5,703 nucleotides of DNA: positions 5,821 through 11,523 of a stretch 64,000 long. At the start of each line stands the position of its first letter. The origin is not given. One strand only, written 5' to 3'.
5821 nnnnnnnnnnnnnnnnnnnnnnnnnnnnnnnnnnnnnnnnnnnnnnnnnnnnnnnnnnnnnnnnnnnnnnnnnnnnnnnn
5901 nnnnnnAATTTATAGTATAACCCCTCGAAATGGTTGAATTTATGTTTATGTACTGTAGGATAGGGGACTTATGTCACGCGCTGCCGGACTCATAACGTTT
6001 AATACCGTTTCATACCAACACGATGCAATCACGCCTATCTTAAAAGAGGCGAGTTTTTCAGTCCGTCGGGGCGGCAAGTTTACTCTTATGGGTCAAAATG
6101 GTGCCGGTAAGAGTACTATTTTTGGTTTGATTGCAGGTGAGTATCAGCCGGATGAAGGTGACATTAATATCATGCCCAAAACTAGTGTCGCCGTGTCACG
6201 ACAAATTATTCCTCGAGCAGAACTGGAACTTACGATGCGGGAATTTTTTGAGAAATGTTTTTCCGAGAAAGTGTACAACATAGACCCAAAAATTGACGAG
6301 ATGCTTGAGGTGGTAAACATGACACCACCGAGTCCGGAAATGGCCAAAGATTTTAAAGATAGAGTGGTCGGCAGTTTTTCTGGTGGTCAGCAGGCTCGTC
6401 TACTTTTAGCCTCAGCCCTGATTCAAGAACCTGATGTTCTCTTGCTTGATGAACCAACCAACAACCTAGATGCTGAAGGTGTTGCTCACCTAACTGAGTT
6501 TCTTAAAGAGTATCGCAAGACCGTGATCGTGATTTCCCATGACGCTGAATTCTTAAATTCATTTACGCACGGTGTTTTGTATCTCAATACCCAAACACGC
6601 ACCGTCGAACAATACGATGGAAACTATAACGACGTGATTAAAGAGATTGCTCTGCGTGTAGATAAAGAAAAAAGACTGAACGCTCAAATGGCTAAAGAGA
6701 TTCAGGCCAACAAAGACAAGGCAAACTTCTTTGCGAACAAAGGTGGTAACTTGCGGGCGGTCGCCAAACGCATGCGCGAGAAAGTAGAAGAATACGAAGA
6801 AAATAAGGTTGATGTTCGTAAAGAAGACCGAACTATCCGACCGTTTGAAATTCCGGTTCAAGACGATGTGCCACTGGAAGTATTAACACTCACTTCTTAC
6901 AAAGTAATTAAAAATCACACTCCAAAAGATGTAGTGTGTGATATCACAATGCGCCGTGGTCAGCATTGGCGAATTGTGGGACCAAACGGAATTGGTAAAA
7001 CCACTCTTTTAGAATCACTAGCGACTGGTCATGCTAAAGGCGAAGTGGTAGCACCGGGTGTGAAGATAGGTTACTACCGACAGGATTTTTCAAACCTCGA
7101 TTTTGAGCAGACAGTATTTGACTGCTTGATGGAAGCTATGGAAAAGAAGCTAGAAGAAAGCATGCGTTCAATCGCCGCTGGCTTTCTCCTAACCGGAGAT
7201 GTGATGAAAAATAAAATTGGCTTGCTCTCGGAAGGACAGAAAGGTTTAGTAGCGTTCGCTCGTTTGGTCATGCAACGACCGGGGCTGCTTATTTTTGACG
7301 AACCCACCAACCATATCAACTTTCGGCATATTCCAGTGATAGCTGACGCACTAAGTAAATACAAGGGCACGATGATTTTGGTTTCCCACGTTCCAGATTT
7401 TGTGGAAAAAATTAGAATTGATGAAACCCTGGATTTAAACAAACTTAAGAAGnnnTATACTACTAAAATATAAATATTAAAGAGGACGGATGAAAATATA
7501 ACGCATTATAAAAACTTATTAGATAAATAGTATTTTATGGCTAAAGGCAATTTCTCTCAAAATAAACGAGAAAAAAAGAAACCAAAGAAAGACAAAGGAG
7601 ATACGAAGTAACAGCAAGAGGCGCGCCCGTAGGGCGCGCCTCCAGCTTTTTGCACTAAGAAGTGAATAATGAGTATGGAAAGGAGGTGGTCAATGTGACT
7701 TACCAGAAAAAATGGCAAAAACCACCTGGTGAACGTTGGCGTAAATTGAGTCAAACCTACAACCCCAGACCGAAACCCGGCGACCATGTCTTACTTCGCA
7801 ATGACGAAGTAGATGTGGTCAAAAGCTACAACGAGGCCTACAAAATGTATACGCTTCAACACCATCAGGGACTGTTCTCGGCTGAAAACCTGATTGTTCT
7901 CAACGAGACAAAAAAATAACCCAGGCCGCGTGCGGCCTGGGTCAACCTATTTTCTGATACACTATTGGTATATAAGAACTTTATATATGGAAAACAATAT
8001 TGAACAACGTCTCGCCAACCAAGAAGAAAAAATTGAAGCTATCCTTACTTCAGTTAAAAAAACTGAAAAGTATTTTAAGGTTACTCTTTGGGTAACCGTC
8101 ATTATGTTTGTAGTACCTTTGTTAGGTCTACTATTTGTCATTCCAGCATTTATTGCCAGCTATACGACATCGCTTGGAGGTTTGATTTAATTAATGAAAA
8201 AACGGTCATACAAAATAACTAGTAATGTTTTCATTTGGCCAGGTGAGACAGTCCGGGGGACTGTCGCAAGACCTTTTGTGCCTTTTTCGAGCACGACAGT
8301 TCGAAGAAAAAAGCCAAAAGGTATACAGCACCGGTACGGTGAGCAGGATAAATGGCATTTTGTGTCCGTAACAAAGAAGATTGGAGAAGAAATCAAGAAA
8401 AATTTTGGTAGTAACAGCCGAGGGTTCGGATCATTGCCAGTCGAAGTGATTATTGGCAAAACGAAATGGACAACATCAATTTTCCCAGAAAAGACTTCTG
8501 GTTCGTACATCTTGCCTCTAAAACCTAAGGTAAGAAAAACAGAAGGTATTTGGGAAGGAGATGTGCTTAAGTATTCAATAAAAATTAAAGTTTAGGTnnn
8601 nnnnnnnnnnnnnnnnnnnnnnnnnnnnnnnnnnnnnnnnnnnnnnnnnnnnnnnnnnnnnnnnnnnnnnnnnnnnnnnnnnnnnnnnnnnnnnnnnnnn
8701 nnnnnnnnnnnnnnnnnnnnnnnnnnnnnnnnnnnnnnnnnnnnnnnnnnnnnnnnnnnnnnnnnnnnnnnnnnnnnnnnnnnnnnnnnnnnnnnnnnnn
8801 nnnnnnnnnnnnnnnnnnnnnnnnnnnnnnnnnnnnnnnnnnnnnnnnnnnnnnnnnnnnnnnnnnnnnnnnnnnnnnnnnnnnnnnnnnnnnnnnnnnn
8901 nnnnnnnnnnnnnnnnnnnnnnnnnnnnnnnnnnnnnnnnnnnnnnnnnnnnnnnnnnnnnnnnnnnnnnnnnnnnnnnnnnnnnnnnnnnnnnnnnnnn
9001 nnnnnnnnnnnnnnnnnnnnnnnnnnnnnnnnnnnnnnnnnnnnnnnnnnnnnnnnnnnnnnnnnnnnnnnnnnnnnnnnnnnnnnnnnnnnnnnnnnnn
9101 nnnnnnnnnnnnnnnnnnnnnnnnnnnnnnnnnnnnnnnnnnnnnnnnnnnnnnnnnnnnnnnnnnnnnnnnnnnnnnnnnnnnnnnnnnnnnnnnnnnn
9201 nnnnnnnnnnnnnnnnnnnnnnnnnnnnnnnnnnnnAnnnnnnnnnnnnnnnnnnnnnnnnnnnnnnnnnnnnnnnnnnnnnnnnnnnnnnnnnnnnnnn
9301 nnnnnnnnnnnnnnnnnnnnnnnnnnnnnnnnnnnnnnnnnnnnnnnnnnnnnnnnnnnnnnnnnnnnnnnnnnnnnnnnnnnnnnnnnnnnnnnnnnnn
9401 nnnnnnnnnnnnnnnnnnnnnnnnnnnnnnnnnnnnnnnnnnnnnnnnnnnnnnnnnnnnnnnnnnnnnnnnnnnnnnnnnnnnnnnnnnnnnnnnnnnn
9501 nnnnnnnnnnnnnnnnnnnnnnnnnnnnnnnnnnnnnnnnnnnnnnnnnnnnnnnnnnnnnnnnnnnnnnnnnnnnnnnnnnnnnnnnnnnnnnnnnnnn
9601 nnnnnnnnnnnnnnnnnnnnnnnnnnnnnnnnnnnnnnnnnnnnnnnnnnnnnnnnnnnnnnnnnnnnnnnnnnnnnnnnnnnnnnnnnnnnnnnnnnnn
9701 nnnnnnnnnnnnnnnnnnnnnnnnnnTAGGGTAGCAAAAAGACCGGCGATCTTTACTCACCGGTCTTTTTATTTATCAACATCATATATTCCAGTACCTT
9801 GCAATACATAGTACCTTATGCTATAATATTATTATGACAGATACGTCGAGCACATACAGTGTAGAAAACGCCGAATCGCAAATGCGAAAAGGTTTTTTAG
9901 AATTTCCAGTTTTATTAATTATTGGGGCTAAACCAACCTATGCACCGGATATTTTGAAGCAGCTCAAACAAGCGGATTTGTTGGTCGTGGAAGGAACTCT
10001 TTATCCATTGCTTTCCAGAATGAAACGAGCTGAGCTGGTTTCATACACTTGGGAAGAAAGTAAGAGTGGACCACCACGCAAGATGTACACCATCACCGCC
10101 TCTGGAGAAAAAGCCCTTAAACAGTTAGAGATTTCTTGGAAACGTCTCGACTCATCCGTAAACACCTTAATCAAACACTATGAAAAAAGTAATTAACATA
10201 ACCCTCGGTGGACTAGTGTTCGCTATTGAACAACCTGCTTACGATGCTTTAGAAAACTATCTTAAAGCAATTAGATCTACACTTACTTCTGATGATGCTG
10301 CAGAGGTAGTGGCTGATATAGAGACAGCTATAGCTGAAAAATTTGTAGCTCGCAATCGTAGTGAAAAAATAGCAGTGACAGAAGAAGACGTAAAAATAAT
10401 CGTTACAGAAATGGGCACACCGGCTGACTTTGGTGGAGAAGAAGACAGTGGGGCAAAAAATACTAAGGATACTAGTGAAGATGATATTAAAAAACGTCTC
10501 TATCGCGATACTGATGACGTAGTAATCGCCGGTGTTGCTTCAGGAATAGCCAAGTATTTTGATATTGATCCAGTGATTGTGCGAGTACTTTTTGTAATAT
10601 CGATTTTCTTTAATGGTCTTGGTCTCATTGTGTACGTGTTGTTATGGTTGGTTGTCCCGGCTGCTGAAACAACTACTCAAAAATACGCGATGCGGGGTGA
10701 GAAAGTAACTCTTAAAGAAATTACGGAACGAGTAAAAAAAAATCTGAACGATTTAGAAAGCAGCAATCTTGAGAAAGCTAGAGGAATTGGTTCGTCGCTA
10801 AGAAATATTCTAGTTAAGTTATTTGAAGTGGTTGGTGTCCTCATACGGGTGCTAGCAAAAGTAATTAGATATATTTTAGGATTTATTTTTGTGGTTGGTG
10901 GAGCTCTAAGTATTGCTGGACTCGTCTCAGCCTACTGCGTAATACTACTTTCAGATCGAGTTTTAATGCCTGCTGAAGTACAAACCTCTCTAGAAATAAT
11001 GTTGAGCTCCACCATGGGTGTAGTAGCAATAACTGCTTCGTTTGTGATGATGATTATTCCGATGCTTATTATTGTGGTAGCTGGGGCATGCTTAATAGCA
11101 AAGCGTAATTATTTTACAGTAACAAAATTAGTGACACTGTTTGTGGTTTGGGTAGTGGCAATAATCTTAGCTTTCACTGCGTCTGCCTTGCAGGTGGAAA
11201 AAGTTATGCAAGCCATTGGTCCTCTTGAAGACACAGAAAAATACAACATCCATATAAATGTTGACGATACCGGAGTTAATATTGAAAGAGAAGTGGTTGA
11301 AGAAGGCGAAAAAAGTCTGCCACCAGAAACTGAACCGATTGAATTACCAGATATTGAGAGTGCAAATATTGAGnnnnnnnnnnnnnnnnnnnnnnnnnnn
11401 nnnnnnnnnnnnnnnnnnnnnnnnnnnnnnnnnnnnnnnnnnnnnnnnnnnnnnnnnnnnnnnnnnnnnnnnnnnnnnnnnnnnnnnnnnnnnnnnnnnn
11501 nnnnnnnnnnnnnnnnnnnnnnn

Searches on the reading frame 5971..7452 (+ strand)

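Call 23: search_protein_families(library=ncbifam, proteins=[window:5971-7452:+], max_evalue=0.00001)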
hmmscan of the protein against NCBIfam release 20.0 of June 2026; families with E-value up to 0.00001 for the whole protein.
window:5971-7452:+ (494 aa): 184 families (the best 25 are shown)
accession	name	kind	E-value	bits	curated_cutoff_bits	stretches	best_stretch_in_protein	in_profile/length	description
NF000355.4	ribo_prot_ABC_F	equivalog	1.7e-92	310.9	380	1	8-483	3-494/499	ribosomal protection-like ABC-F family protein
NF000168.2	ABCF_Msr_all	exception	3.4e-68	230.4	680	3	231-481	225-471/487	Msr family ABC-F type ribosomal protection protein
NF011646.0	PRK15064.1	equivalog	8.7e-67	225.7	762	2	130-481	150-501/530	ABC-F family ATPase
NF008775.0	PRK11819.1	equivalog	6.6e-63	213.2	599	2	129-481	157-508/556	energy-dependent translational throttle protein EttA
TIGR03719.1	ABC_ABC_ChvD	subfamily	4.8e-62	210.3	806.75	2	129-481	155-506/552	energy-dependent translational throttle protein EttA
NF000169.2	ABCF_Sal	exception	7.5e-61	206.4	725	3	287-482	297-495/542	Sal family ABC-F type ribosomal protection protein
NF000171.1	ABCF_producer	exception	2.6e-59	201.1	800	3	268-474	317-520/541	TlrC/CarA/OleB/SrmB family ABC-F type ribosomal protection protein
NF050005.1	ABC_ATPase_Uup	equivalog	4.8e-59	200.1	900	2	99-480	130-502/636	ATP-binding cassette ATPase Uup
NF000170.2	ABCF_Vga_all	exception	2.8e-56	191.1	725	2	231-481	204-446/521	Vga family ABC-F type ribosomal protection protein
NF008358.0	PRK11147.1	equivalog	1.3e-55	188.8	936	2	99-480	130-502/635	ABC transporter ATP-binding protein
NF007921.0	PRK10636.1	equivalog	5.1e-53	180.3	917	1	129-475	143-487/638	ABC transporter ATP-binding protein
NF043038.1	ABCF_CplR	exception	1.5e-48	165.8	780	2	278-481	257-462/544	ABC-F type ribosomal protection protein CplR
NF000166.1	ABCF_CarA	exception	7.3e-48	163.1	1050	3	129-237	167-271/556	ABC-F type ribosomal protection protein Car(A)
NF000514.1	ABCF_OptrA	exception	1e-44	153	1450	1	131-482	178-526/655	ABC-F type ribosomal protection protein OptrA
NF000167.2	ABCF_Lsa_all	exception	6.3e-43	147.5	750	2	131-256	113-235/492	Lsa family ABC-F type ribosomal protection protein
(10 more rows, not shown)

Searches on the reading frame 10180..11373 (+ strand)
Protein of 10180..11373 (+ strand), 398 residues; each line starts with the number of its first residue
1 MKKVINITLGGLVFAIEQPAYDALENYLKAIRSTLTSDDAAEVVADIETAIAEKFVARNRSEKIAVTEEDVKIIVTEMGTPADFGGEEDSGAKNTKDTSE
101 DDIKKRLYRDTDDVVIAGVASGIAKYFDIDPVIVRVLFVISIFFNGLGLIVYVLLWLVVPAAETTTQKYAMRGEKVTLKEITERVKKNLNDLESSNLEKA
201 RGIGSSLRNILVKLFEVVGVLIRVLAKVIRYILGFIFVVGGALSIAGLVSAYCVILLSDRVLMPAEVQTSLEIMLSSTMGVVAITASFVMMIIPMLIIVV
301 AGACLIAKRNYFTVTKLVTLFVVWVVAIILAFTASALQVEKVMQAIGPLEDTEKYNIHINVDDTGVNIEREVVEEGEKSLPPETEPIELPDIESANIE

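Call 28: find_encoding_contigs(protein=window:10180-11373:+, flank=3500, max_places=10)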
Protein window:10180-11373:+ (398 aa): no gene with exactly this product is on record in the collection.

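Call 31: search_protein_families(library=ncbifam, proteins=[window:10180-11373:+], max_evalue=0.00001)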
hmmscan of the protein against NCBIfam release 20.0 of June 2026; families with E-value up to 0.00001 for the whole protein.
window:10180-11373:+ (398 aa): 2 families
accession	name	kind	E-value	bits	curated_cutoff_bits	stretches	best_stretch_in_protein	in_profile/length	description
TIGR02978.1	phageshock_pspC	equivalog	3.8e-16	59.1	104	1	104-194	1-98/121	envelope stress response membrane protein PspC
NF007973.0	PRK10697.1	equivalog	1.1e-12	47.9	136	1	103-196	6-98/119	envelope stress response membrane protein PspC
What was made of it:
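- Closest known: COG0398. Different: It scores below every curated NCBIfam equivalog cut-off (call 31).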
